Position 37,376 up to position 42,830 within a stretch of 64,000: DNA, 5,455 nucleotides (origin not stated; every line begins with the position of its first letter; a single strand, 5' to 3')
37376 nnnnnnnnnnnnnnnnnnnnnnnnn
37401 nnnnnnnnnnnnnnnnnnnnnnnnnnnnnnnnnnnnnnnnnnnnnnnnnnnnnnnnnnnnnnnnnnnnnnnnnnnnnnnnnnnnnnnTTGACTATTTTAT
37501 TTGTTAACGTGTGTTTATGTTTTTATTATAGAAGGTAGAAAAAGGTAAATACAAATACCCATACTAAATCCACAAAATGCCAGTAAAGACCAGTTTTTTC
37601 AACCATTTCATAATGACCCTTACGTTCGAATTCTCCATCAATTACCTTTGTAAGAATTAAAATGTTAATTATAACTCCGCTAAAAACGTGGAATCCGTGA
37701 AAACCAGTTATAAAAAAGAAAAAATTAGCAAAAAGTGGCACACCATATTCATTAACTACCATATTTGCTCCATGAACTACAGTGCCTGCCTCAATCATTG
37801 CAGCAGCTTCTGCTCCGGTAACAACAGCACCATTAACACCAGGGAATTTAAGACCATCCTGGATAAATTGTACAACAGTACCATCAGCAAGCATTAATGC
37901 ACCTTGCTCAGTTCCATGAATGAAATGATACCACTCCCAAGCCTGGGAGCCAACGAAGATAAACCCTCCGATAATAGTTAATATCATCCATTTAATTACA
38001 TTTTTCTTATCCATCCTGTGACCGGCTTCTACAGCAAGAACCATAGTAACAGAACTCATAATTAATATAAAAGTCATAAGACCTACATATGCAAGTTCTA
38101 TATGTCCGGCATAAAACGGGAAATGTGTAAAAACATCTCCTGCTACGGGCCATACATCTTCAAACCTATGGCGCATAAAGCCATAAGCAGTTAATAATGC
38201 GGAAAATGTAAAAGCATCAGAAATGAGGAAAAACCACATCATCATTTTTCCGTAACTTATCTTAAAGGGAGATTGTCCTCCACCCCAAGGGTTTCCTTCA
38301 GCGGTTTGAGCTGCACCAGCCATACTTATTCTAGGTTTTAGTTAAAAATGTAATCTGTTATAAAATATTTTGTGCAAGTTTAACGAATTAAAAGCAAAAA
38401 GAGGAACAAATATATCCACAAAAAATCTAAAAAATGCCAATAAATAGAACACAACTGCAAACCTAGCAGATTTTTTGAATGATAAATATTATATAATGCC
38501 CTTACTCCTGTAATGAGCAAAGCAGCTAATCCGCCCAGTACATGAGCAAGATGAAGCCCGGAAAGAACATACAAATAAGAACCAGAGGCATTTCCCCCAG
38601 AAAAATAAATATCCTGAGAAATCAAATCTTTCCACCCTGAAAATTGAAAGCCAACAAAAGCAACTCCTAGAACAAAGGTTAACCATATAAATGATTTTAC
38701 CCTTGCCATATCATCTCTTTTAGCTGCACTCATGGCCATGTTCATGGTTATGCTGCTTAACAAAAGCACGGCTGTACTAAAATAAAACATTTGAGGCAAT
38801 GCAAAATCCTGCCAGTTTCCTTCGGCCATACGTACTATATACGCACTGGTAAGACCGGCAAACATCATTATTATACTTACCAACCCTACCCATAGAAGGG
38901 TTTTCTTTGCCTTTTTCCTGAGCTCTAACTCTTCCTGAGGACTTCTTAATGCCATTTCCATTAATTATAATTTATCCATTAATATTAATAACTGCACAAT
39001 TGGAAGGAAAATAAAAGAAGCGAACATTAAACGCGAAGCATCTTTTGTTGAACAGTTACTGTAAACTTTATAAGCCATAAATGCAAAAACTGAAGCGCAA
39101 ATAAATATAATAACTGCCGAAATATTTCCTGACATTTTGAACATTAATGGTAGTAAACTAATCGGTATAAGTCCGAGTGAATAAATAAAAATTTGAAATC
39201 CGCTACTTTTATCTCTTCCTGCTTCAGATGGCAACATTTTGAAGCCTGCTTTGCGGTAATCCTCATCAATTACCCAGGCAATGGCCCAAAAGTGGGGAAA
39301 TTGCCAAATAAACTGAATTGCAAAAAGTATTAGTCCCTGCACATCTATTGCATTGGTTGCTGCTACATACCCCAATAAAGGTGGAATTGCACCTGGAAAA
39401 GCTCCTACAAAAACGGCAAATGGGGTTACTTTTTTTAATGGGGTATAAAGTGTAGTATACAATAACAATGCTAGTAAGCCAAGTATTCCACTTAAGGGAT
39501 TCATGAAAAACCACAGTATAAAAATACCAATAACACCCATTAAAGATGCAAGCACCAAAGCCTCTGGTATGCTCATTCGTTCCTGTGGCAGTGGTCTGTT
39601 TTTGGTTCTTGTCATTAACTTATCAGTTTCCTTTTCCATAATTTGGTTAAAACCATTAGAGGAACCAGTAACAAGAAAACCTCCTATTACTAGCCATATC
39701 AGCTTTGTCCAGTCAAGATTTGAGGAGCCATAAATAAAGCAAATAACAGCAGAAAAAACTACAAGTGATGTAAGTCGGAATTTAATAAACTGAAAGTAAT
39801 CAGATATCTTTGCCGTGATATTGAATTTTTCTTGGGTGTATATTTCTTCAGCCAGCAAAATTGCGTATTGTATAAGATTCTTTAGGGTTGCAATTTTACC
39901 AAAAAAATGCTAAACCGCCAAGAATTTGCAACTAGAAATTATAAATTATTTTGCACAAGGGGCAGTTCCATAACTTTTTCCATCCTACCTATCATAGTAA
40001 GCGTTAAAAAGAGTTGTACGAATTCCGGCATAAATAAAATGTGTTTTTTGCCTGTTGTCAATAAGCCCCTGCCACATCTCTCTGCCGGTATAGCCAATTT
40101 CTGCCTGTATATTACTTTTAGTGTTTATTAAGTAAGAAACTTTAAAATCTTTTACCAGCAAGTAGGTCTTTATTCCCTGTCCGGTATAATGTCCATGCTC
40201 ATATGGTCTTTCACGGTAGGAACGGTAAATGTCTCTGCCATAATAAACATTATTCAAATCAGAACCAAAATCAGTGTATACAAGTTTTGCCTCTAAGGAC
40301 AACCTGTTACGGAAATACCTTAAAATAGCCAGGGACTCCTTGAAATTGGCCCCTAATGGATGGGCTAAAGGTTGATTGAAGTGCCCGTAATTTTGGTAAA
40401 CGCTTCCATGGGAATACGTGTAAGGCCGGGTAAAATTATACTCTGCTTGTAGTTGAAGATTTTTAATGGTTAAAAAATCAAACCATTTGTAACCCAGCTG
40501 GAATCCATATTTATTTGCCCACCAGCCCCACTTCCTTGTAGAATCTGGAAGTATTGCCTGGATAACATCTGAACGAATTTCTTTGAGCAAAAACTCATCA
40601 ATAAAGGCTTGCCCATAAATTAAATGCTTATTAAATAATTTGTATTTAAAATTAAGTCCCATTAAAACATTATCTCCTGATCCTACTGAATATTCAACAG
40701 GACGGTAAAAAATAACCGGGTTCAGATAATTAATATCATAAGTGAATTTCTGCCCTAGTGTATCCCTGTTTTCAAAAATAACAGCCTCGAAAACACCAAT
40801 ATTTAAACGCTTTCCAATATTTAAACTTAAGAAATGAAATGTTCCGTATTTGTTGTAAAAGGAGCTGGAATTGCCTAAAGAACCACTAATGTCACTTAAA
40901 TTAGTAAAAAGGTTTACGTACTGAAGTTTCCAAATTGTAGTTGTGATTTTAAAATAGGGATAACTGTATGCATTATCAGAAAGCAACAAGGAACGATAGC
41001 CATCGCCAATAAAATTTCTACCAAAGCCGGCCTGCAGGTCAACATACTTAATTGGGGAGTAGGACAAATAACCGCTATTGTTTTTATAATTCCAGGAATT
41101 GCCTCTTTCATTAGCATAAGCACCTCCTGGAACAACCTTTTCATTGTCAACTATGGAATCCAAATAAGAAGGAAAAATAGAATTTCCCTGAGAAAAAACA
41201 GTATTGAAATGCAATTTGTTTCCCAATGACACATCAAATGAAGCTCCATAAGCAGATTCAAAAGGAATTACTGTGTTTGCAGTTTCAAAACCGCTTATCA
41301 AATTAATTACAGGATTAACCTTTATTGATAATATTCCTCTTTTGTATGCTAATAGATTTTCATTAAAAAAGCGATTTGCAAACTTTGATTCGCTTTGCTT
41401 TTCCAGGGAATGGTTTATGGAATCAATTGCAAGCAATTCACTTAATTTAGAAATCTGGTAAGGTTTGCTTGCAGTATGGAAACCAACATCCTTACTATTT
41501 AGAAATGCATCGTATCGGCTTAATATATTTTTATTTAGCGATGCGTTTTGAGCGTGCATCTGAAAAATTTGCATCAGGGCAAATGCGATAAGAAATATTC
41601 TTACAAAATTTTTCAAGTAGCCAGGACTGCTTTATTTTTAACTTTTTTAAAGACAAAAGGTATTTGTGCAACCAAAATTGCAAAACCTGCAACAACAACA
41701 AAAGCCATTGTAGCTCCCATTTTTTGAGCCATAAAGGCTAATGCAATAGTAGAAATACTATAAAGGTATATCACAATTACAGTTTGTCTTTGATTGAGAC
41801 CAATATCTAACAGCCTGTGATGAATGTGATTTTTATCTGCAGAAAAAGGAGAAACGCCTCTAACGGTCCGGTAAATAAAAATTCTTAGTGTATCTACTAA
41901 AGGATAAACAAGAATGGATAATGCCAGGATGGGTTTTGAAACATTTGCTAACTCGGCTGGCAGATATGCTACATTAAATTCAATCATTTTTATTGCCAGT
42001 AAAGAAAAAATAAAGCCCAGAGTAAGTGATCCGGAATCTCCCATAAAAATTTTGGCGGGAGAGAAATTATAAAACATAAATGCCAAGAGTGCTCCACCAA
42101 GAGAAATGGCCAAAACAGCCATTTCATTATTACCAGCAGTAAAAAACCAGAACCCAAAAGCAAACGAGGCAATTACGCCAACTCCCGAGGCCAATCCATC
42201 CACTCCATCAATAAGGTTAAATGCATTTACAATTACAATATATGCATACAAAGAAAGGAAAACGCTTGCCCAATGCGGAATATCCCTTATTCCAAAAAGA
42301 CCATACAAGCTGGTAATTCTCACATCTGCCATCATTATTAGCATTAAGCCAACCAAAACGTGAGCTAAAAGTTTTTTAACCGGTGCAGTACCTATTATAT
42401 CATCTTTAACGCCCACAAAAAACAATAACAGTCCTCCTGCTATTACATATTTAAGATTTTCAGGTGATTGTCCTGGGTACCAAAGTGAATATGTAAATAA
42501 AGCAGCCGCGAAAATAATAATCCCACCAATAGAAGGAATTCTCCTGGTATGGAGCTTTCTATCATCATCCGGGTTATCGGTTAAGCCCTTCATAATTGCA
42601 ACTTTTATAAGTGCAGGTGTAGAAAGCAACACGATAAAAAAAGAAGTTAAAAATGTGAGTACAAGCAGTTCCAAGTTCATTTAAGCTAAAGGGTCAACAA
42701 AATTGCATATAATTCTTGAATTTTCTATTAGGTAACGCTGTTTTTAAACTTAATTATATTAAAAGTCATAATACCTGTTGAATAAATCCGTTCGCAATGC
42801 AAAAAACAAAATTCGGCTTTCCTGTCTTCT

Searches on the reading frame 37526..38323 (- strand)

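Call 8: search_protein_families(library=pfam, proteins=[window:37526-38323:-], max_evalue=0.001)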
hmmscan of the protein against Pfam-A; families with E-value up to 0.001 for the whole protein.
window:37526-38323:- (265 aa): 1 family
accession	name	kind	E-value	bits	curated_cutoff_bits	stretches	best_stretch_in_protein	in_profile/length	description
PF00510.24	COX3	-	1e-12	48.9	23.8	1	197-264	189-255/258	Cytochrome c oxidase subunit III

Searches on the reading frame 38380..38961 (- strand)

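Call 9: search_protein_families(library=pfam, proteins=[window:38380-38961:-], max_evalue=0.001)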
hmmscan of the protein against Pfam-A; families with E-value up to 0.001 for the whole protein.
window:38380-38961:- (193 aa): 1 family
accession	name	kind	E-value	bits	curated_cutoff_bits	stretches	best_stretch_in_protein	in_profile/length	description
PF00510.24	COX3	-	1.7e-12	48.2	23.8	1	60-189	128-253/258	Cytochrome c oxidase subunit III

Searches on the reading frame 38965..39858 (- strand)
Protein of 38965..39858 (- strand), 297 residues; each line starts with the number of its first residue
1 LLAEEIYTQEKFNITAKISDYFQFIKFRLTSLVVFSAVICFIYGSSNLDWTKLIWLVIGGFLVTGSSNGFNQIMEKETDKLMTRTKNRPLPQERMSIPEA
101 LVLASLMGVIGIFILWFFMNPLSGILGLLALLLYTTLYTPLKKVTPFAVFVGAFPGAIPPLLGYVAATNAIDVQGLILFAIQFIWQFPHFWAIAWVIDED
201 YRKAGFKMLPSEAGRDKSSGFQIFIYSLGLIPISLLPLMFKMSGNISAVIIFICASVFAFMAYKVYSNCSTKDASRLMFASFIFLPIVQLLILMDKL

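Call 9: search_protein_families(library=pfam, proteins=[window:38965-39858:-], max_evalue=0.001)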
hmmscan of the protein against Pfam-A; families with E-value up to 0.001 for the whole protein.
window:38965-39858:- (297 aa): 1 family
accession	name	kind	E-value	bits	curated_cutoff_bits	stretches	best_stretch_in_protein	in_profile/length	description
PF01040.23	UbiA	-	1.5e-57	195.2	34.2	1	34-282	3-249/250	UbiA prenyltransferase family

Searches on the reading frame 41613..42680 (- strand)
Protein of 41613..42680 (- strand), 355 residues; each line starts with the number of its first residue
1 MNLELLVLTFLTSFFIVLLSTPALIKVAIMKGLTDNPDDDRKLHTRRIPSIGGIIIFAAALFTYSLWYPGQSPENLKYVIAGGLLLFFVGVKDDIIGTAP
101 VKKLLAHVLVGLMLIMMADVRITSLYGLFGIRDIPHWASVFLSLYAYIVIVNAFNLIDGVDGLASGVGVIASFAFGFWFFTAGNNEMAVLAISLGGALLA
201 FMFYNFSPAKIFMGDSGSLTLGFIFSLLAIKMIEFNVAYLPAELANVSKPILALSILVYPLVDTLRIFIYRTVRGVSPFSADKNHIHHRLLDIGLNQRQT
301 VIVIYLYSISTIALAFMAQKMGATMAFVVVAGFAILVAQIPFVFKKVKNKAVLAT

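Call 9: search_protein_families(library=pfam, proteins=[window:41613-42680:-], max_evalue=0.001)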
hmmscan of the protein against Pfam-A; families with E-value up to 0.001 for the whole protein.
window:41613-42680:- (355 aa): 1 family
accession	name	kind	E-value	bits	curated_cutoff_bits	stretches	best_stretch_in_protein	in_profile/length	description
PF00953.26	Glycos_transf_4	-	3.7e-39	134.7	27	1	78-232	3-159/160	Glycosyl transferase family 4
